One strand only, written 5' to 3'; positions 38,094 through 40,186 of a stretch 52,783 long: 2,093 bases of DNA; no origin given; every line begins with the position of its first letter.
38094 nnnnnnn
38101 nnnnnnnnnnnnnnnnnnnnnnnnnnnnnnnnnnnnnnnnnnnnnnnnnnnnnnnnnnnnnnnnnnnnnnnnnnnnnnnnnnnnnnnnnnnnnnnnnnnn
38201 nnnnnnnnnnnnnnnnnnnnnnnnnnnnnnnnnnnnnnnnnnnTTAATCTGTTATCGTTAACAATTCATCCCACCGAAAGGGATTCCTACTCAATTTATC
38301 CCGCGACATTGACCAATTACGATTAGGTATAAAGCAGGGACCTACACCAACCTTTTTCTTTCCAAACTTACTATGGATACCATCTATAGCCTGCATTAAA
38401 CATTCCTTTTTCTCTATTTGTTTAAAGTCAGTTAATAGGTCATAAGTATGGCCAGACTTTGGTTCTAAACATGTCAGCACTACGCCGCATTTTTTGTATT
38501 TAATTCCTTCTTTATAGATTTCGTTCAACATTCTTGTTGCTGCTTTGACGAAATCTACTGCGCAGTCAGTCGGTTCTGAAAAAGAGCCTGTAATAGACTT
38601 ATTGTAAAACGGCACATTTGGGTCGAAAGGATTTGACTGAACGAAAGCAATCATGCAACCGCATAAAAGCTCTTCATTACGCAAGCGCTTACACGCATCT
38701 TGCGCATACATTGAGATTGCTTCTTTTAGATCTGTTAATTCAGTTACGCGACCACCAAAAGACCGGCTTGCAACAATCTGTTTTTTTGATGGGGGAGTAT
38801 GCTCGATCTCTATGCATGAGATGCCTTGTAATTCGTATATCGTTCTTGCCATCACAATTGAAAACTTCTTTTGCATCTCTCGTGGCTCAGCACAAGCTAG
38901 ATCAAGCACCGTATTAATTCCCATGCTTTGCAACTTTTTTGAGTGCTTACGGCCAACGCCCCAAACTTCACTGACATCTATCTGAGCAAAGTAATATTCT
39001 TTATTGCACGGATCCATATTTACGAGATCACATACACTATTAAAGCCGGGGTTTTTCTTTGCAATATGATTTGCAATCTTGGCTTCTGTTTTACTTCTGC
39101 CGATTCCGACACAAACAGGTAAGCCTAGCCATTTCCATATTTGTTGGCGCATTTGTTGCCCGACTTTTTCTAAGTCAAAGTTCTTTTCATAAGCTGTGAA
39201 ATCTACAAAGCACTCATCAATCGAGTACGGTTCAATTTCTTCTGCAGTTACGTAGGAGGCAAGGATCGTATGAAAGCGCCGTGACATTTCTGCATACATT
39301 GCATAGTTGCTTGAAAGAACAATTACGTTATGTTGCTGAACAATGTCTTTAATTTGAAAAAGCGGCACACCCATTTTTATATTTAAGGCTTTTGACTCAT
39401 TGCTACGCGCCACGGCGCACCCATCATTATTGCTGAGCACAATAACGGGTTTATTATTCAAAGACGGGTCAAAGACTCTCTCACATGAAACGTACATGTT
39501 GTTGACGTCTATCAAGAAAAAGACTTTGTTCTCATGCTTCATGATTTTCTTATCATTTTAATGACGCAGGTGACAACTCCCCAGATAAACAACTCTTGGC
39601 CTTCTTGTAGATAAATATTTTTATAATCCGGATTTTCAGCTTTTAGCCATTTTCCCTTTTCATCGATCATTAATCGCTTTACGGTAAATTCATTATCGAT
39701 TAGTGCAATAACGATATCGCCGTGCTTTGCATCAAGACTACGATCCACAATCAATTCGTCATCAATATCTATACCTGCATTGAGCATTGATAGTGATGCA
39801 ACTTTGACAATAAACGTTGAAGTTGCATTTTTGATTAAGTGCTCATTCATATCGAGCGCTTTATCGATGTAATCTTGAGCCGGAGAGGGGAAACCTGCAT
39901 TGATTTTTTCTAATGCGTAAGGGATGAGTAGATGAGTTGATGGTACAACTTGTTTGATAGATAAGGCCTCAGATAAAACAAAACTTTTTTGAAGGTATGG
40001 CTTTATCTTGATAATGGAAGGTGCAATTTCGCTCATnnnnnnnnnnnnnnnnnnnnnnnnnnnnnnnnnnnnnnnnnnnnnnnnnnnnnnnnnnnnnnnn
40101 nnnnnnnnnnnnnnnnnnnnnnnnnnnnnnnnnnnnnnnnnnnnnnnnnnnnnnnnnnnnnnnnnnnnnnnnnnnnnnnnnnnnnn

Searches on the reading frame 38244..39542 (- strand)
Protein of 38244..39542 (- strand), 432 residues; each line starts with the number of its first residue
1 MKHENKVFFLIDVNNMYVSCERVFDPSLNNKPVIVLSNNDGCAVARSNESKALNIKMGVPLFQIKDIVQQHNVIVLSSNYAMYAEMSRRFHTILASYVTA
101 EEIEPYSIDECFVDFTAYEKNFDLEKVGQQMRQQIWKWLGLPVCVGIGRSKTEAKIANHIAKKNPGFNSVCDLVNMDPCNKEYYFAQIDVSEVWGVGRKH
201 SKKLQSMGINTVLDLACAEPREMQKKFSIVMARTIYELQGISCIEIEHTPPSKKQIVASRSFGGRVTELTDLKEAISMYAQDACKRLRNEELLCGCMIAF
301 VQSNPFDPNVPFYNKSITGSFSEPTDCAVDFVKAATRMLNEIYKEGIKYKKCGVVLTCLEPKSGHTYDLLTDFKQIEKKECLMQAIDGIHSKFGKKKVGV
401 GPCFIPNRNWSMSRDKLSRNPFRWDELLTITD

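Call 92: search_protein_families(library=pfam, proteins=[window:38244-39542:-], max_evalue=0.001)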
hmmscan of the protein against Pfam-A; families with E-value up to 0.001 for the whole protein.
window:38244-39542:- (432 aa): 5 families
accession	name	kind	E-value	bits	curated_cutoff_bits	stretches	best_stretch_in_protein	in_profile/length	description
PF00817.25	IMS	-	1.4e-39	135.8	23.2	1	11-158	1-147/148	impB/mucB/samB family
PF11799.13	IMS_C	-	5.5e-19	69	20.7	1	253-368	1-108/109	impB/mucB/samB family C-terminal domain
PF13438.11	DUF4113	-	6.4e-08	33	24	1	381-430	2-51/51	Domain of unknown function (DUF4113)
PF21999.2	IMS_HHH_1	-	1.1e-07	32.6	27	1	195-237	5-47/53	DNA polymerase-iota, thumb domain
PF11798.14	IMS_HHH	-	0.0001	22.8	24.4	1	186-209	9-32/32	IMS family HHH motif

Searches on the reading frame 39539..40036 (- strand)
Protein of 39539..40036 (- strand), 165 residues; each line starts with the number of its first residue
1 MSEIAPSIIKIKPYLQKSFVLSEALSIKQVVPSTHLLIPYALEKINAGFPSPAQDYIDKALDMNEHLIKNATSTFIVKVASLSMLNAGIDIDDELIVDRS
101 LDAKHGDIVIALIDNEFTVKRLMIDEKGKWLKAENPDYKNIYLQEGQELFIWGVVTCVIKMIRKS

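Call 92: search_protein_families(library=pfam, proteins=[window:39539-40036:-], max_evalue=0.001)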
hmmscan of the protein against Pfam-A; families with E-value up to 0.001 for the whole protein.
window:39539-40036:- (165 aa): 1 family
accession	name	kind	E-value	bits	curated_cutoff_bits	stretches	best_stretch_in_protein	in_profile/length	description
PF00717.28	Peptidase_S24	-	7.7e-27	93.8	23.3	1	43-155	4-115/116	Peptidase S24-like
